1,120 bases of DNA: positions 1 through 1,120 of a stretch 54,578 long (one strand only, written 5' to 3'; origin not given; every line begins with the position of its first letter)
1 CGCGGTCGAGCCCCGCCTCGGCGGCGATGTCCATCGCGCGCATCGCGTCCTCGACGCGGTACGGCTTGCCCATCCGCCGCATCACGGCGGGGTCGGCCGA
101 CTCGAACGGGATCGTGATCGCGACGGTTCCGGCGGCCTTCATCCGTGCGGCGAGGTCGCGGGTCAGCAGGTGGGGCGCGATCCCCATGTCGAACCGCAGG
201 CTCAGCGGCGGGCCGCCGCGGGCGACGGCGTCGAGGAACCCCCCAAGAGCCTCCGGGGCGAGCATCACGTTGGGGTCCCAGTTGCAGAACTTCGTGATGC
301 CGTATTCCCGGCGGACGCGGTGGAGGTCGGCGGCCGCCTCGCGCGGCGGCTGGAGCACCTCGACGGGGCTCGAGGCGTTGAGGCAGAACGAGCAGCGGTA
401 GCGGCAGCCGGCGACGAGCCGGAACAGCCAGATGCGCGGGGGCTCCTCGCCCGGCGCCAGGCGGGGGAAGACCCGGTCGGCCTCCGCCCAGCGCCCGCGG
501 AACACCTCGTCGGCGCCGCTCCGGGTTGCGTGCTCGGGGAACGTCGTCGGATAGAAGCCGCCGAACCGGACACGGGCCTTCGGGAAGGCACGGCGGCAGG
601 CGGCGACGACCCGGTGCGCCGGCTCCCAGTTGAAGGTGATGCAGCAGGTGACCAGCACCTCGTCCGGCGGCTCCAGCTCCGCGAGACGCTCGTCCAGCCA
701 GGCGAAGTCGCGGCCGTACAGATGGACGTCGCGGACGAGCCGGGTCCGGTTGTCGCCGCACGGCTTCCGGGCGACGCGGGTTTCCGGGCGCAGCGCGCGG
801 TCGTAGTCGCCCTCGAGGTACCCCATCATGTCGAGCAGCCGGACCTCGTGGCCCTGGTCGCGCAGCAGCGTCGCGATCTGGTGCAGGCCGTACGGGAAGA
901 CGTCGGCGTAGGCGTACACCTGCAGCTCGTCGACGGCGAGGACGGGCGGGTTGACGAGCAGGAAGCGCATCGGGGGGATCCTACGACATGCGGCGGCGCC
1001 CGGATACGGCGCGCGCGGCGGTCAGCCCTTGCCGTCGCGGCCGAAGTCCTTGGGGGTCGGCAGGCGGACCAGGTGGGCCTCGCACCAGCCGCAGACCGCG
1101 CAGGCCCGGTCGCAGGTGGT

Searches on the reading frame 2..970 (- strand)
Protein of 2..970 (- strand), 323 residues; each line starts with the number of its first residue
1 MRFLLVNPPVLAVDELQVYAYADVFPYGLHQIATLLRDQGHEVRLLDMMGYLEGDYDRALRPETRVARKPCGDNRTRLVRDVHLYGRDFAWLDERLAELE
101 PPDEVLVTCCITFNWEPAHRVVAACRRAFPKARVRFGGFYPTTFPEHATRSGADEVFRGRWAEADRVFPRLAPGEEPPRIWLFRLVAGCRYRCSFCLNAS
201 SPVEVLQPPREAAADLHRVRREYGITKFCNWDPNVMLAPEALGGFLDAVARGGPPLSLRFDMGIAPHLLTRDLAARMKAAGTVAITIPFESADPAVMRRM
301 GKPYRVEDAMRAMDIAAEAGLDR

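Call 27: search_protein_families(library=pfam, proteins=[window:2-970:-], max_evalue=0.01)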
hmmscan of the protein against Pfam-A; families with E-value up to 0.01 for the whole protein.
window:2-970:- (323 aa): 2 families
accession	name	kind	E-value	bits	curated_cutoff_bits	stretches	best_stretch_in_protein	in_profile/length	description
PF04055.27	Radical_SAM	-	3.7e-12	47.2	29.5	1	187-322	5-142/166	Radical SAM superfamily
PF02310.24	B12-binding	-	1.1e-10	41.9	32.1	2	96-161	46-113/121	B12 binding domain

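Call 72: search_protein_families(library=ncbifam, proteins=[window:2-970:-], max_evalue=1)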
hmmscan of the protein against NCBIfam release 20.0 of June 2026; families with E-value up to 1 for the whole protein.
window:2-970:- (323 aa): 14 families
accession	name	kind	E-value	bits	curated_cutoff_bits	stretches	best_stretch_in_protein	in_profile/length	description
TIGR04072.2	rSAM_ladder_B12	equivalog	1.2e-06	27.5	360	2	188-318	188-318/443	lipid biosynthesis B12-binding/radical SAM protein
NF040546.1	rSAM_CUAEP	equivalog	4.2e-05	22.4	500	1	245-321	237-313/468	CUAEP/CCAEP-tail radical SAM (seleno)protein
TIGR02026.1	BchE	equivalog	4.7e-05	22.4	481.35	1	182-318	196-334/497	magnesium-protoporphyrin IX monomethyl ester anaerobic oxidative cyclase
TIGR03975.1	rSAM_ocin_1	subfamily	0.00021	19.9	281.85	1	190-321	275-402/606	RiPP maturation radical SAM C-methyltransferase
TIGR04367.1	HpnR_B12_rSAM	equivalog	0.0005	18.7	650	1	1-61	1-57/490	hopanoid C-3 methylase HpnR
TIGR04385.1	B12_rSAM_cofa1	equivalog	0.00078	18.8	450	1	188-319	203-334/438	B12 lower ligand biosynthesis radical SAM protein BzaD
TIGR04479.1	bcpD_PhpK_rSAM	subfamily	0.0023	16.4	600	0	271-320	331-380/504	PhpK family radical SAM P-methyltransferase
TIGR00089.1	TIGR00089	subfamily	0.019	13.8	251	0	264-313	229-280/429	MiaB/RimO family radical SAM methylthiotransferase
NF040542.1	rSAM_RCCLKC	equivalog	0.027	13.6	450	1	187-321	187-322/423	arsinothricin biosynthesis radical SAM protein ArsL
TIGR04055.1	rSAM_NirJ2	equivalog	0.029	13.9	500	1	257-321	73-138/326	putative heme d1 biosynthesis radical SAM protein NirJ2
TIGR04013.1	B12_SAM_MJ_1487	hypoth_equivalog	0.033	13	251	0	104-159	45-98/382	TIGR04013 family B12-binding domain/radical SAM domain-containing protein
TIGR04103.1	rSAM_nif11_3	equivalog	0.056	12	725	0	189-321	15-142/412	nif11-class peptide radical SAM maturase 3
TIGR02495.1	NrdG2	equivalog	0.083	12.2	131.15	1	186-200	23-37/193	anaerobic ribonucleoside-triphosphate reductase activating protein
TIGR02666.1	moaA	equivalog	0.15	11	284.05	0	271-322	104-156/336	GTP 3',8-cyclase MoaA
